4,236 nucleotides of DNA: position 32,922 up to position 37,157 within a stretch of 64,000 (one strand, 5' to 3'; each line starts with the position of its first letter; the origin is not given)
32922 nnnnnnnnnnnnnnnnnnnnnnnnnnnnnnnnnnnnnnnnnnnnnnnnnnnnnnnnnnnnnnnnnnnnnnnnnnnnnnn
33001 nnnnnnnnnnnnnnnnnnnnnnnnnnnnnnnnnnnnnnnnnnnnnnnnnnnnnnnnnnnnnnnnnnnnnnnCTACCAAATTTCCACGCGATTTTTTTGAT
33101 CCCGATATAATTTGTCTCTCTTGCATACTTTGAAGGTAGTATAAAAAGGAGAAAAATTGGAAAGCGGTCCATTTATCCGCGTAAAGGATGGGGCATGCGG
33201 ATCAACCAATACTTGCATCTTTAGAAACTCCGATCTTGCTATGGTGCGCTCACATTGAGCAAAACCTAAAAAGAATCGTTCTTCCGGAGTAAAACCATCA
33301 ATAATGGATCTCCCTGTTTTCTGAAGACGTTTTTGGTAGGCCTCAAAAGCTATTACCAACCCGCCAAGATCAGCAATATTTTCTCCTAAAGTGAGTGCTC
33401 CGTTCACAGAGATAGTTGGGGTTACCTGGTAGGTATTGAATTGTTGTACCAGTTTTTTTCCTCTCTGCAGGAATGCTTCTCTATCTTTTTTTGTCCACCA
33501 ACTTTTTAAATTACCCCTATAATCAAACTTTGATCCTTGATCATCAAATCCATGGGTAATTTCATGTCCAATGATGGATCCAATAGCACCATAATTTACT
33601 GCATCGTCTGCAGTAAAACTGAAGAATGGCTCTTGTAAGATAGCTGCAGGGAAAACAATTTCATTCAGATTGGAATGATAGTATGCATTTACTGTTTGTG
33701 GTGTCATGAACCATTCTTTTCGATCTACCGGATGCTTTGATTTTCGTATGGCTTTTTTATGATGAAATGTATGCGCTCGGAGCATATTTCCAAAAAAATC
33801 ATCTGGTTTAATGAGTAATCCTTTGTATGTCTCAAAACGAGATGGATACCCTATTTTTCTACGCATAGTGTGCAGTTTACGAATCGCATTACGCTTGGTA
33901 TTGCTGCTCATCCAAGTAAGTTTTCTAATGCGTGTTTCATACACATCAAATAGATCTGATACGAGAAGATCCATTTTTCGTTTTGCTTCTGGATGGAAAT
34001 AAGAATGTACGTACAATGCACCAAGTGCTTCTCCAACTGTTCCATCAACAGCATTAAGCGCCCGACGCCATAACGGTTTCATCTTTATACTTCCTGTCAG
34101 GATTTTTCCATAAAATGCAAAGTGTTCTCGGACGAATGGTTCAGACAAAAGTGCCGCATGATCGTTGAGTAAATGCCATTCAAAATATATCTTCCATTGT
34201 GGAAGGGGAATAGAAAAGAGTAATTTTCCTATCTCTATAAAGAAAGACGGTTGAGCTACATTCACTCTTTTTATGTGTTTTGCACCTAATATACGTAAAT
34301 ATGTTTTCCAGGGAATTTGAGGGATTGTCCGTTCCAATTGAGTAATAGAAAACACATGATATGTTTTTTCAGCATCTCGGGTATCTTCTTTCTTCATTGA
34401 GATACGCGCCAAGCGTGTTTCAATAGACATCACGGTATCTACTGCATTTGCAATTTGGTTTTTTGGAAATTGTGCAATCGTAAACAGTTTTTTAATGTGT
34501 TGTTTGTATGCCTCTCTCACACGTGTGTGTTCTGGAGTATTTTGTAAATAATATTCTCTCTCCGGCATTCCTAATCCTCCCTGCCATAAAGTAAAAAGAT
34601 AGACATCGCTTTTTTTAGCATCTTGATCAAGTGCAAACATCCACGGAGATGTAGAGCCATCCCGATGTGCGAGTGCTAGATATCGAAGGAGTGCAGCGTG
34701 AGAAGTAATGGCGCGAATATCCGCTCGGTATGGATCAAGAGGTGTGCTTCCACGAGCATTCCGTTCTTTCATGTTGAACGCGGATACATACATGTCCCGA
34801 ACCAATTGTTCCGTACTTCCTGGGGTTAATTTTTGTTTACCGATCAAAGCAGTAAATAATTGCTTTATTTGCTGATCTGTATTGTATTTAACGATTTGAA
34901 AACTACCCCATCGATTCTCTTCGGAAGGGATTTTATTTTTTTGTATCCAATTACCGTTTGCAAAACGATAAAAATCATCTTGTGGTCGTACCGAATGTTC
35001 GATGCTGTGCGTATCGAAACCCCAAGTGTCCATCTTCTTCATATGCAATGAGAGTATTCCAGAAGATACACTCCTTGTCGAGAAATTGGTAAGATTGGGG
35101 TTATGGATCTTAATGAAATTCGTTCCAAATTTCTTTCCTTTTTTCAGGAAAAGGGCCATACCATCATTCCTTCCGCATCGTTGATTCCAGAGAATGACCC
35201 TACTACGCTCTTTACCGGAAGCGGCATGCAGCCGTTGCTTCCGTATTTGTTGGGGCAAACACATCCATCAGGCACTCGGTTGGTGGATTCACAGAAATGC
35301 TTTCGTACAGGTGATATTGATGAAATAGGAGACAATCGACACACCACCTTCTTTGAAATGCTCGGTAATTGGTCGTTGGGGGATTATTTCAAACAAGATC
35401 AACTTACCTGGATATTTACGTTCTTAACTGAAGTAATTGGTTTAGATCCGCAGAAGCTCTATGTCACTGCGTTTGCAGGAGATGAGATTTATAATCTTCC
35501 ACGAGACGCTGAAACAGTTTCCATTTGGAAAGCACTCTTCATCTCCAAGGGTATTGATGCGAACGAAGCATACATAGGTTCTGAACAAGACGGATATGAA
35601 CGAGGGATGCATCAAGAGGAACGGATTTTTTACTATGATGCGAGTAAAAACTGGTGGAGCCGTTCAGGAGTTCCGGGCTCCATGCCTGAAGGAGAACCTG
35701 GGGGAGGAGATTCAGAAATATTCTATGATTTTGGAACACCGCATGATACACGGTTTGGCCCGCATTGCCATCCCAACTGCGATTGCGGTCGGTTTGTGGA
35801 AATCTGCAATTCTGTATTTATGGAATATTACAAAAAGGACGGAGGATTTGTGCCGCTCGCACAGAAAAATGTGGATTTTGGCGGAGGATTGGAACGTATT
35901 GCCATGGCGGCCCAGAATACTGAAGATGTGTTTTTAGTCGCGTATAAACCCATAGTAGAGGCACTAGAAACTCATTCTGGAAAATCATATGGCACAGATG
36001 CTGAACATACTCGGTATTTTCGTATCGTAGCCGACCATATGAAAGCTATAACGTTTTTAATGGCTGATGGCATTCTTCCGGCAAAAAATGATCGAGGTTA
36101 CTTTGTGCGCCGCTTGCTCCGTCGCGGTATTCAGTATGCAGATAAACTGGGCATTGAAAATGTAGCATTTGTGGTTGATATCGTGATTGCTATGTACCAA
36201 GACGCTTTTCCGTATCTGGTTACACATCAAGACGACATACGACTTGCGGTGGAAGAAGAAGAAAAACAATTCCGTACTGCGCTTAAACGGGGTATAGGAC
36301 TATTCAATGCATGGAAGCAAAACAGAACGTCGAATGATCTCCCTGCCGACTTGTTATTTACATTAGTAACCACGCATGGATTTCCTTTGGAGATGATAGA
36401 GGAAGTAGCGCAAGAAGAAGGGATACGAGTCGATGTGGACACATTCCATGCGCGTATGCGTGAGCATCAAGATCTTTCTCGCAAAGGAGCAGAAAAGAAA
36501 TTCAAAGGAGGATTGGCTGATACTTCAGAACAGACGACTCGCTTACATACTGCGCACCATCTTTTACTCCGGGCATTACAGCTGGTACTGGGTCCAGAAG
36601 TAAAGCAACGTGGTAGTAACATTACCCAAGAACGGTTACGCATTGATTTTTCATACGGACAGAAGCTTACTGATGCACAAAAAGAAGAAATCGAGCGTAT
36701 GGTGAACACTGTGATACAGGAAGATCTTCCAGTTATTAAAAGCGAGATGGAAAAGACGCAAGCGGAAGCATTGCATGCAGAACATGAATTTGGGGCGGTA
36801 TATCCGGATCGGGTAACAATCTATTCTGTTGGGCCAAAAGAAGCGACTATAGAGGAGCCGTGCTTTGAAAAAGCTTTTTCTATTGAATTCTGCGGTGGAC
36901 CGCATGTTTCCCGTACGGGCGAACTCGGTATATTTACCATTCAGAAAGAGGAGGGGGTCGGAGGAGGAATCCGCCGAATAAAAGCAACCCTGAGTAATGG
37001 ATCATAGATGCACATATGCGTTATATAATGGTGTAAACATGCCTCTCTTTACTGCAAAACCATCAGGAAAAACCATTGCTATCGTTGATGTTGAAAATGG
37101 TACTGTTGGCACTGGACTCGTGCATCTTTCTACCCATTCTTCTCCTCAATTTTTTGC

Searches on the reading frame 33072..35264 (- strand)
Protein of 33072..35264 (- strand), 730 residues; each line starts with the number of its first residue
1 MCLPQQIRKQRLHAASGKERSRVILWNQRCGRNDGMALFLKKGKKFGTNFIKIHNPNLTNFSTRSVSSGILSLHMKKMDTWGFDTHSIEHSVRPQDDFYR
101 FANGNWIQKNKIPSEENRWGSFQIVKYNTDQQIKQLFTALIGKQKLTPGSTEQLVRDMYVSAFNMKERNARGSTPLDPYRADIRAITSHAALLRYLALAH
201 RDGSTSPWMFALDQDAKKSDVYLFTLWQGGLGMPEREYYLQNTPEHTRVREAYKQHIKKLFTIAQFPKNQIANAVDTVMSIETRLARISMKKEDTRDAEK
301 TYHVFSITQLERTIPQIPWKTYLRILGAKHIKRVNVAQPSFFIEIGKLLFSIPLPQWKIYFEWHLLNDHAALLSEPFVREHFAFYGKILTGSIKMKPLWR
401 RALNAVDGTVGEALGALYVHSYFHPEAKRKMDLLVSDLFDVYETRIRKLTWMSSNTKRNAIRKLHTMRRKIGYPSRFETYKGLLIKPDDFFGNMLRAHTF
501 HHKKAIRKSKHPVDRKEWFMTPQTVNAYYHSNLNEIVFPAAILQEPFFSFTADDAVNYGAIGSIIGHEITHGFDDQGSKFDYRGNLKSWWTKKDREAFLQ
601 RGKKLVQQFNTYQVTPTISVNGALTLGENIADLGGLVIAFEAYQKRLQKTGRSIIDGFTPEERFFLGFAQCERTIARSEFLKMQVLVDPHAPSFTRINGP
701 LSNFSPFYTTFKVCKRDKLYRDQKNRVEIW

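Call 54: search_protein_families(library=pfam, max_evalue=0.01, proteins=[window:33072-35264:-])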
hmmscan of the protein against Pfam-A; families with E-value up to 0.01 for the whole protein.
window:33072-35264:- (730 aa): 2 families
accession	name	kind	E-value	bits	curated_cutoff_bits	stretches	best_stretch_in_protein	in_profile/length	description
PF05649.18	Peptidase_M13_N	-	3.1e-111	372.9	32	1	94-474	1-381/381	Peptidase family M13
PF01431.27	Peptidase_M13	-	5.7e-68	229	24.5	1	526-727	1-205/205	Peptidase family M13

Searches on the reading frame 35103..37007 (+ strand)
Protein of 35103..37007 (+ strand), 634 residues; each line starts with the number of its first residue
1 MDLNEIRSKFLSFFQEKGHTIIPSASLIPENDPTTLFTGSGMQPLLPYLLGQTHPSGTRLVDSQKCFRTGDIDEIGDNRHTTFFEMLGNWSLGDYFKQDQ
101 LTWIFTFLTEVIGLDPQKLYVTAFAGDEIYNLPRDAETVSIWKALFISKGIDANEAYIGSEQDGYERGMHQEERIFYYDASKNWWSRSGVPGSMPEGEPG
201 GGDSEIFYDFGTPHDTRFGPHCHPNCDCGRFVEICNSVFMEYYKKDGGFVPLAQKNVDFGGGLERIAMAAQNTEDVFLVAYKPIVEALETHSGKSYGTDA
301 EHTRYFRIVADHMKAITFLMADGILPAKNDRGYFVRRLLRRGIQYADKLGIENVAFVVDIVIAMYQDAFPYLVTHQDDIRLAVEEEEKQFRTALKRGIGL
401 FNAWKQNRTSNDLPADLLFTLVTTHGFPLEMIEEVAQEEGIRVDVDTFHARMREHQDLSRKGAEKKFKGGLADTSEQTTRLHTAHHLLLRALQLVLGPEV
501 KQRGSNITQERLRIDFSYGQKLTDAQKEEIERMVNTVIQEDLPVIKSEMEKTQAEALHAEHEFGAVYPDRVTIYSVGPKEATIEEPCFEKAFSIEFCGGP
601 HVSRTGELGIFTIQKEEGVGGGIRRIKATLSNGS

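Call 54: search_protein_families(library=pfam, max_evalue=0.01, proteins=[window:35103-37007:+])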
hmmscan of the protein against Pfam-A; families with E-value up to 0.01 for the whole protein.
window:35103-37007:+ (634 aa): 2 families
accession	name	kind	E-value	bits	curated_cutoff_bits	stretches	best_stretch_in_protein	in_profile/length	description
PF01411.24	tRNA-synt_2c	-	2.4e-118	396.5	30.3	1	5-475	1-442/552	tRNA synthetases class II (A)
PF07973.19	tRNA_SAD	-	2e-14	53.7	24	1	571-626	1-43/44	Threonyl and Alanyl tRNA synthetase second additional domain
